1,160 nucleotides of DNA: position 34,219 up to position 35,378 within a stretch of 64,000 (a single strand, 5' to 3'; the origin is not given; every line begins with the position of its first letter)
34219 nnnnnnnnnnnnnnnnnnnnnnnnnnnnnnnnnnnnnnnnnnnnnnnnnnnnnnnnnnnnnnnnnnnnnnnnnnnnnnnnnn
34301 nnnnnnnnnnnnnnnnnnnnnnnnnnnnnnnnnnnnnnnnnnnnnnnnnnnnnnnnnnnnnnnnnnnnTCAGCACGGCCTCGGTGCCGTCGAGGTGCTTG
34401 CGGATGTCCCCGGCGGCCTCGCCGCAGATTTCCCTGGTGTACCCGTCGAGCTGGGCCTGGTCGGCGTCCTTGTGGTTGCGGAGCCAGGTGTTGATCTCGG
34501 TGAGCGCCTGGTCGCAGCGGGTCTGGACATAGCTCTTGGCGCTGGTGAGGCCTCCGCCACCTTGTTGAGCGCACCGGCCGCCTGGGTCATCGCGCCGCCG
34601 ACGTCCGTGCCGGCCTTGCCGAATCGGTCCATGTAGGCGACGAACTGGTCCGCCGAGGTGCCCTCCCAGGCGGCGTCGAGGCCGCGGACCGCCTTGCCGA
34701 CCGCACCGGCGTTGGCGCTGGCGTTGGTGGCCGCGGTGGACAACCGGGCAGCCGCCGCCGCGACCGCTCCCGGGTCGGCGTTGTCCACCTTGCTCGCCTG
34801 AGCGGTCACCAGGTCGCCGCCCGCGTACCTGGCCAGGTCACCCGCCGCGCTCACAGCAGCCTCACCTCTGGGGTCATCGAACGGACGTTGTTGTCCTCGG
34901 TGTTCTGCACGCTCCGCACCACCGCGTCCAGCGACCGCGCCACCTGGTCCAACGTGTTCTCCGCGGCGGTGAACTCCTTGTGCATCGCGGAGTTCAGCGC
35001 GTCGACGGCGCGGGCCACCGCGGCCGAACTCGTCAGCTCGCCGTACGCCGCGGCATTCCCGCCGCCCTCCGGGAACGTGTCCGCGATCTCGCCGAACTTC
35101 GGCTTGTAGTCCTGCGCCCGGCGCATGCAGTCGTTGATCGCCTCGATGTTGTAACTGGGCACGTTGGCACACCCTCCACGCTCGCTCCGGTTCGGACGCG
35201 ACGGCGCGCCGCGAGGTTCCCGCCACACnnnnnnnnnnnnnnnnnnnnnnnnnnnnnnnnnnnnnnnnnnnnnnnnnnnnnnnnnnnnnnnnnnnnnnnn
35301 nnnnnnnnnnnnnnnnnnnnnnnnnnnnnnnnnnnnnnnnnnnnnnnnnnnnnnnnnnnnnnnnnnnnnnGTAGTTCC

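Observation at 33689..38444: Orphan ESX/type VII substrate island without secretion-machinery genes, wedged between purD and an aminotransferase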

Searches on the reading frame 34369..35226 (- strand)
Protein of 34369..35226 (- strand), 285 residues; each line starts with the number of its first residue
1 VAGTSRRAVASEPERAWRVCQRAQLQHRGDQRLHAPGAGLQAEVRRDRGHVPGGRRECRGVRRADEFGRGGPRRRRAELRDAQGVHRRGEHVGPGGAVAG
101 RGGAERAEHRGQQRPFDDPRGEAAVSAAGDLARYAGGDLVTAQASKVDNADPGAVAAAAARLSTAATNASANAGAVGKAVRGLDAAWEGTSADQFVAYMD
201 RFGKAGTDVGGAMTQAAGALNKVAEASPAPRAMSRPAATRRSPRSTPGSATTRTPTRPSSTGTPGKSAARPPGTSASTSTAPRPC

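Call 3: search_protein_families(library=pfam, proteins=[window:34369-35226:-], max_evalue=0.1)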
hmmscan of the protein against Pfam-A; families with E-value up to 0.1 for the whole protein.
window:34369-35226:- (285 aa): 2 families
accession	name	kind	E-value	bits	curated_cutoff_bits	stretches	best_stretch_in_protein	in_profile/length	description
PF06013.18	WXG100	-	3.9e-08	33.9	27.3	1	150-225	4-79/86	Proteins of 100 residues with WXG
PF00823.25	PPE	-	0.021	15.3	26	1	150-238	18-107/165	PPE family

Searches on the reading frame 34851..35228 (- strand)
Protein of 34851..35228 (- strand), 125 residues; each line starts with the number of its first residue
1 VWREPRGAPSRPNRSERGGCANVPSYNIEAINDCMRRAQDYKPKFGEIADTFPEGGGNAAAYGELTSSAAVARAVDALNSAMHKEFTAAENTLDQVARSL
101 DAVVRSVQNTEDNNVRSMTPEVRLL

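Call 3: search_protein_families(library=pfam, proteins=[window:34851-35228:-], max_evalue=0.1)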
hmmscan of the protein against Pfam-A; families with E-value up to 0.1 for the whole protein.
window:34851-35228:- (125 aa): 0 families

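Call 19: search_protein_families(library=ncbifam, proteins=[window:34851-35162:-], max_evalue=1)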
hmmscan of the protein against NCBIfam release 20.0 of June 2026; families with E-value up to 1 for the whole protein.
window:34851-35162:- (103 aa): 0 families

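Call 50: search_protein_families(library=pfam, alignment_id=A2, max_evalue=1)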
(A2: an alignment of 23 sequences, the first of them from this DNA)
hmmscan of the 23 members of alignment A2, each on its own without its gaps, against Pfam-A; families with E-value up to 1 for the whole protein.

A. member 1, seq(103 aa): 0 families

B. families by the number of members that match (of 23 scanned): 19 families
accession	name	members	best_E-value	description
PF06013.18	WXG100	4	0.056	Proteins of 100 residues with WXG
PF11855.13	DUF3375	2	0.0048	Protein of unknown function (DUF3375)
PF17107.11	SesA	2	0.046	N-terminal domain on NACHT_NTPase and P-loop NTPases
PF21545.3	T7SS_EccA1_N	1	0.0022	T7SS, ESX-1 secretion system protein EccA1, N-terminal domain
PF01497.23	Peripla_BP_2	1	0.0039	Periplasmic binding protein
PF17279.8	DUF5344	1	0.031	Family of unknown function (DUF5344)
PF10817.14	DUF2563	1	0.036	Protein of unknown function (DUF2563)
PF12059.13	DUF3540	1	0.038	Protein of unknown function (DUF3540)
PF05531.17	NPV_P10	1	0.048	Nucleopolyhedrovirus P10 protein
PF08954.16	Trimer_CC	1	0.066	Trimerisation motif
PF21687.3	T2SSK_1st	1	0.081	Type II secretion system (T2SS), protein K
PF03670.18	UPF0184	1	0.11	Uncharacterised protein family (UPF0184)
PF04513.17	Baculo_PEP_C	1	0.11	Baculovirus polyhedron envelope protein, PEP, C terminus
PF09321.15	DUF1978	1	0.11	Domain of unknown function (DUF1978)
PF11233.13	DUF3035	1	0.11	Protein of unknown function (DUF3035)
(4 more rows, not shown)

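Call 51: search_solved_structures(query=A2, max_evalue=10)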
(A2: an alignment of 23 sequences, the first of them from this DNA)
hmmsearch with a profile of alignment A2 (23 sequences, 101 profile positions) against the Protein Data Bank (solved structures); distinct sequences matched with E-value up to 10: 32.
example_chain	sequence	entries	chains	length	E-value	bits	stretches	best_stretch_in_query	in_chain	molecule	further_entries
7wxz_A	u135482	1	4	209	0.00018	25.1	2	21-80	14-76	Spike protein S2'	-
7zr2_A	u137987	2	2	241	0.0033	21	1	22-80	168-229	Spike protein S2',Chimeric protein mimic of SARS-CoV-2 Spike HR1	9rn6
5ziy_A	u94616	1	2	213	0.023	18.3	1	57-96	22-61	Flagellar hook-associated protein 3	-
8a3k_UNK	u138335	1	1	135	0.042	17.5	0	9-44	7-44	sc-apCC-4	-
1wyy_A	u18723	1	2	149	0.062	16.9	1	18-84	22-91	E2 Glycoprotein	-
2bez_C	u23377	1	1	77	0.097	16.3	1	18-80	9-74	Spike glycoprotein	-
5v93_t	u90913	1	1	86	0.11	16.2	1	47-94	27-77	30S ribosomal protein S20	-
7kgb_t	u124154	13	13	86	0.12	16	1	47-94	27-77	30S ribosomal protein S20 | Small ribosomal subunit protein bS20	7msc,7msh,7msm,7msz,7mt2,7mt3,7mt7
5zvm_A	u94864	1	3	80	0.13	15.8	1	18-80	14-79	Spike glycoprotein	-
4w4l_A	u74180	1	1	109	0.14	15.7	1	4-94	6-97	PE family protein PE25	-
2g38_A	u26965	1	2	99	0.16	15.6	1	4-92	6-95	PE FAMILY PROTEIN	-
6lxt_A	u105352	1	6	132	0.16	15.6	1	21-80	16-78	Spike protein S2, Spike protein S2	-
4kxr_A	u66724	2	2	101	0.17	15.5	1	4-92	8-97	PE25 | PE-PGRS family protein PE25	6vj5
7cot_A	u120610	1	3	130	0.17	15.5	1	21-80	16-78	Spike glycoprotein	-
4w4k_A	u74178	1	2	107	0.18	15.5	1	3-92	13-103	PE family protein PE25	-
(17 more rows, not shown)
